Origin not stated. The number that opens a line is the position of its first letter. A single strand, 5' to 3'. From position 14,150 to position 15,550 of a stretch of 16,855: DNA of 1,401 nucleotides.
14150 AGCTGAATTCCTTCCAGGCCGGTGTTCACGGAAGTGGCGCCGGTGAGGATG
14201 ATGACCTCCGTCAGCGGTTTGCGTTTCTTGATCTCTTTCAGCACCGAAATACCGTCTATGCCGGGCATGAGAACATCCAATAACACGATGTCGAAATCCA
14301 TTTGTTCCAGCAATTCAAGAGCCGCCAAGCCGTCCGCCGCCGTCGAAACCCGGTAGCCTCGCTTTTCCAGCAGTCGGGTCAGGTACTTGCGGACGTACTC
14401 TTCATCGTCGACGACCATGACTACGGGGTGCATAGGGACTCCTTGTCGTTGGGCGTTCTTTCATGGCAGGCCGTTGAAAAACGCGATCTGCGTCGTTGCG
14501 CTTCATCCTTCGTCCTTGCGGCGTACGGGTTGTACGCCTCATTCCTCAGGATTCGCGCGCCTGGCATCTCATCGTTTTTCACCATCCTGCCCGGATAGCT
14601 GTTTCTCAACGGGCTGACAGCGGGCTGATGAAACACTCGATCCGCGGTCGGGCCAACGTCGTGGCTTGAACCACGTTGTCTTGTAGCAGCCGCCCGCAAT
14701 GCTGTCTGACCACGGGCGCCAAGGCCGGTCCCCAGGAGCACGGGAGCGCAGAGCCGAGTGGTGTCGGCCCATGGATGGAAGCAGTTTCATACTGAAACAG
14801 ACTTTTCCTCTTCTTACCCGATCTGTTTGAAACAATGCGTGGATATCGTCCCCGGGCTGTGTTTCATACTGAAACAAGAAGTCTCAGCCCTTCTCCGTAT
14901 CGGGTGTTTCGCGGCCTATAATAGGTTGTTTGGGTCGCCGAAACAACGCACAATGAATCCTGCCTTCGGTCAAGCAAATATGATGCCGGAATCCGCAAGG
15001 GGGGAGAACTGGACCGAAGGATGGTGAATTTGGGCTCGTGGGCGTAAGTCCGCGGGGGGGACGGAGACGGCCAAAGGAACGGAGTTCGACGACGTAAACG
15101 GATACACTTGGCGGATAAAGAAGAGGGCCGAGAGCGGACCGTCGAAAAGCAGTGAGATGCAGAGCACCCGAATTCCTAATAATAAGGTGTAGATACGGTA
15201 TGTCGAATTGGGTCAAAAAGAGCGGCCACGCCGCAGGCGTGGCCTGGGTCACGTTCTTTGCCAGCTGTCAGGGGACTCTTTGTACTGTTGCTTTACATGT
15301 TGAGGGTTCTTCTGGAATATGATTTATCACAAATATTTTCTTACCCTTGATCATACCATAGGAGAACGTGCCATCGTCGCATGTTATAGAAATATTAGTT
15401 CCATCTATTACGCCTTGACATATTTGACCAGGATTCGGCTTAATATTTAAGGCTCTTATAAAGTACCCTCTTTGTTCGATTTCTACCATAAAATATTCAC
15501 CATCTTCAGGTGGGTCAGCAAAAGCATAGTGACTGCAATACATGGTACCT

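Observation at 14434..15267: ORF-free ~790-bp region with a triple palindrome array, TATAAT box and terminal hairpin: candidate undescribed regulatory/ncRNA locus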

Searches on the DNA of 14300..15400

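Call 5: search_rna_families(source=window, start=14300, end=15400, threshold=evalue, max_evalue=5, show_alignments=3)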
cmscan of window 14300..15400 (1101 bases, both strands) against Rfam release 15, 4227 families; matches with E-value up to 5: 1.
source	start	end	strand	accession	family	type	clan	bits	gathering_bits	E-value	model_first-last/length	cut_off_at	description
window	14659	14678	-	RF02182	ST7-AS2_2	Gene; lncRNA;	-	13.2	45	3.1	1-47/47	no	ST7 antisense RNA 2 conserved region 2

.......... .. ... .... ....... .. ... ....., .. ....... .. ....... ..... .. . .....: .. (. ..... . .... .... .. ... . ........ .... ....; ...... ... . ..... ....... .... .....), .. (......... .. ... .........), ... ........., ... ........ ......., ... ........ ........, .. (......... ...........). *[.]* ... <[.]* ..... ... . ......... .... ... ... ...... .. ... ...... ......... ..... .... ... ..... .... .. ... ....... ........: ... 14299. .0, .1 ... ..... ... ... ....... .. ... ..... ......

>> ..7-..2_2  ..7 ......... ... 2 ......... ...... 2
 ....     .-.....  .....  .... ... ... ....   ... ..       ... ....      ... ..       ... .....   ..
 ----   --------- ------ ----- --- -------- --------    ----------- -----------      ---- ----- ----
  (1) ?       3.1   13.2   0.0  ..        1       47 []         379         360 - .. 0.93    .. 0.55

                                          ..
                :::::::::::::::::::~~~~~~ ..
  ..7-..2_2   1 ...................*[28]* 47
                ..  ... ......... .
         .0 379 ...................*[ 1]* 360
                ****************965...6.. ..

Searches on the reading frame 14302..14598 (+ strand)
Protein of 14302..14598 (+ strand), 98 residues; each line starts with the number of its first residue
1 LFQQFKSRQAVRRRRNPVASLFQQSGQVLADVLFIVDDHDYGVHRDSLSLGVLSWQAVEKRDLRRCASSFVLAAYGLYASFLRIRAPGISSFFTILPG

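Call 41: search_protein_families(library=pfam, proteins=[window:14302-14598:+], max_evalue=1)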
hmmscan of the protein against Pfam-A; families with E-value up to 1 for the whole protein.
window:14302-14598:+ (98 aa): 0 families

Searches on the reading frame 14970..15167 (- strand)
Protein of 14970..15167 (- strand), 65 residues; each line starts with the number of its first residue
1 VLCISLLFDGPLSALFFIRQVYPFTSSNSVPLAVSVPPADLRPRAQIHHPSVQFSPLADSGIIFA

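Call 41: search_protein_families(library=pfam, proteins=[window:14970-15167:-], max_evalue=1)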
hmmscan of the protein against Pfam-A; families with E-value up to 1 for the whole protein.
window:14970-15167:- (65 aa): 0 families

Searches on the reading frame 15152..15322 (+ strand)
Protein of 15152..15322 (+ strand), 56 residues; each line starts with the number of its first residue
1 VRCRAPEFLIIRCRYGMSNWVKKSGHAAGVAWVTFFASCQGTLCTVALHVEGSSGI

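Call 41: search_protein_families(library=pfam, proteins=[window:15152-15322:+], max_evalue=1)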
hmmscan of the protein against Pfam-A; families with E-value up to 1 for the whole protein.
window:15152-15322:+ (56 aa): 1 family
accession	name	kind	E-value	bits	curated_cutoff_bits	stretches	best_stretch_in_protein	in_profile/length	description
PF22307.1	Ebola-like_HR1-HR2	-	0.17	12.2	27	1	22-47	7-32/81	Envelope glycoprotein GP2-like, HR1-HR2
